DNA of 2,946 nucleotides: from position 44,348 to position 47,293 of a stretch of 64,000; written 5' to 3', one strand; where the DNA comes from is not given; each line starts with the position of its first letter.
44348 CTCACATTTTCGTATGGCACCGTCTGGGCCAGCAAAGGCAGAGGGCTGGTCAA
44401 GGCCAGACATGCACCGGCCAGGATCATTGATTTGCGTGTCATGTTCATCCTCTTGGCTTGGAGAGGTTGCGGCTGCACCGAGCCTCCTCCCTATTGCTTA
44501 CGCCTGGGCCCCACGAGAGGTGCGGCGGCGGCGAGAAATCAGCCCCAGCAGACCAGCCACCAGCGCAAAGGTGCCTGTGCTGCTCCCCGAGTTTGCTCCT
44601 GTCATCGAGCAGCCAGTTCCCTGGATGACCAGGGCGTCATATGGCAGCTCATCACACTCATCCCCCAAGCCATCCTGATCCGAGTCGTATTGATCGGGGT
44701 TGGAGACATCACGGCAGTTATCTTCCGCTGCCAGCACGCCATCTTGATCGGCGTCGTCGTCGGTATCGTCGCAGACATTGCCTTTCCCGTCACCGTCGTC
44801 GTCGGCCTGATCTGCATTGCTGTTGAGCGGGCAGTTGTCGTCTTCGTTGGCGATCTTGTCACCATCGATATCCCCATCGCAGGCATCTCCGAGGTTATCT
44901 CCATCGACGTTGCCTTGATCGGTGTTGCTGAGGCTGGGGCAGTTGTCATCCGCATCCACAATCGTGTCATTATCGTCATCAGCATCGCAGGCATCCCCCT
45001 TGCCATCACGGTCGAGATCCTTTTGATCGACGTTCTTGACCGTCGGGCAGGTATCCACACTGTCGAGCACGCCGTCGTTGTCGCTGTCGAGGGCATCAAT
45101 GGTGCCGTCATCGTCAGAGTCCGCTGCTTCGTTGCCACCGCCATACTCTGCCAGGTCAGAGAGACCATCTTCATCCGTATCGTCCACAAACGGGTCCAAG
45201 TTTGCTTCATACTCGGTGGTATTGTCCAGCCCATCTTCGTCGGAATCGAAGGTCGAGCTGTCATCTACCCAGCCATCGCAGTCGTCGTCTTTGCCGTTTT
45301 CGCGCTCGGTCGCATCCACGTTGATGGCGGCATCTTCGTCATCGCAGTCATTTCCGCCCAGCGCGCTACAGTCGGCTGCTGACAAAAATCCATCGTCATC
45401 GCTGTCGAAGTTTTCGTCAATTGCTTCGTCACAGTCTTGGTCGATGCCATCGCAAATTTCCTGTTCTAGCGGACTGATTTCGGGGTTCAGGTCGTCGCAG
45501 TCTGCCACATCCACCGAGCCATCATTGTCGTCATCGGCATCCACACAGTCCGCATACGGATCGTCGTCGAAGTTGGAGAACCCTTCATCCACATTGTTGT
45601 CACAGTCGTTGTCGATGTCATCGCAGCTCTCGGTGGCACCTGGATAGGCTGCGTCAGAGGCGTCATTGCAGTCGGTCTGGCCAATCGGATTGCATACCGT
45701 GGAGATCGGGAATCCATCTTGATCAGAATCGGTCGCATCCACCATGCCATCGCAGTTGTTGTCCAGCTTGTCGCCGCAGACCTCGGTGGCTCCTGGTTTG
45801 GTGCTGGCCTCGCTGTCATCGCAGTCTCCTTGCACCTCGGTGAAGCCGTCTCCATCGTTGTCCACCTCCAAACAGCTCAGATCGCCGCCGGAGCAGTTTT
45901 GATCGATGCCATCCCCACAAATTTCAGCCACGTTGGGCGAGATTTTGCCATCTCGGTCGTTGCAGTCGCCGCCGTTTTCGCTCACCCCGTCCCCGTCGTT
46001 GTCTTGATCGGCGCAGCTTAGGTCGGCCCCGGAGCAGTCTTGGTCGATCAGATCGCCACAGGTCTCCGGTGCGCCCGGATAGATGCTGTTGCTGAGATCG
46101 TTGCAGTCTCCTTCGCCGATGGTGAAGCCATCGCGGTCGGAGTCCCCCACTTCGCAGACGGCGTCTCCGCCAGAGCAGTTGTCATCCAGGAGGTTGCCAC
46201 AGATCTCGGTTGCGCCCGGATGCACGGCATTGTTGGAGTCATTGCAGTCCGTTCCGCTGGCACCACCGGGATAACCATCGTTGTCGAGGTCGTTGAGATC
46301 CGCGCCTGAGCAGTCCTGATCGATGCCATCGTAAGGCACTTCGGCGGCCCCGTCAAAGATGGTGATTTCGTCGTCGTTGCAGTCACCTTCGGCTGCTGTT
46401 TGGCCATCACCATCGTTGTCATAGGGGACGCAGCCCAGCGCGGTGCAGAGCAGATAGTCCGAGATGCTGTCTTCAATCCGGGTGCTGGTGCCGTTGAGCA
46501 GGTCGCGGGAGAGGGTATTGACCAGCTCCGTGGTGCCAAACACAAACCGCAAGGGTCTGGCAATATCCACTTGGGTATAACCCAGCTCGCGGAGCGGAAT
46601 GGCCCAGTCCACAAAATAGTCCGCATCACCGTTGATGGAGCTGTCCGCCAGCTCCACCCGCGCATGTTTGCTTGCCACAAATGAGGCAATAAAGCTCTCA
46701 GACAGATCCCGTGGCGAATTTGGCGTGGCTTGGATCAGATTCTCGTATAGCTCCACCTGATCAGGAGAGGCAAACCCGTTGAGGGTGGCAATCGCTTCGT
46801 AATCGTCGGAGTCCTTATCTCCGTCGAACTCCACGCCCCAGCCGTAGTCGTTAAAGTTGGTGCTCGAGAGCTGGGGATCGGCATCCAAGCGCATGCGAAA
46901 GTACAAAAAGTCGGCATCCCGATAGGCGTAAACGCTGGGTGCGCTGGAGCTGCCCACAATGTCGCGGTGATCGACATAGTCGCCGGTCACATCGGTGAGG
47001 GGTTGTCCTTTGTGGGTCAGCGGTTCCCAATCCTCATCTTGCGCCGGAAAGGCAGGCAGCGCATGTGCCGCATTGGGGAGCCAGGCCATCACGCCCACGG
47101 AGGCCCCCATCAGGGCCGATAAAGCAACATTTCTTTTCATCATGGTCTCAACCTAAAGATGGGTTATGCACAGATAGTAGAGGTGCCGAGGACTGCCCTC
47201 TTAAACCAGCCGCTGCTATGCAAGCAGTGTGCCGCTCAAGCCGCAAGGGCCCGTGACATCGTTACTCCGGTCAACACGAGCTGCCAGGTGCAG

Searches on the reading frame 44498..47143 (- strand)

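Call 52: search_protein_families(library=ncbifam, proteins=[window:44498-47143:-], max_evalue=0.00001)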
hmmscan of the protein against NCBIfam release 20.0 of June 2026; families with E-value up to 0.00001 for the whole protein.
window:44498-47143:- (881 aa): 2 families
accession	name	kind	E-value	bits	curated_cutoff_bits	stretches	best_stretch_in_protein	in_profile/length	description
NF047638.1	throspo3_MtsC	equivalog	2.8e-32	112.2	350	1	633-832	66-266/428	cell-cell cohesion MYXO-CTERM protein MtsC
NF045500.1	Omp28_seleno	equivalog_domain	4.3e-11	42.8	200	1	793-832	270-309/377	Omp28-related selenoprotein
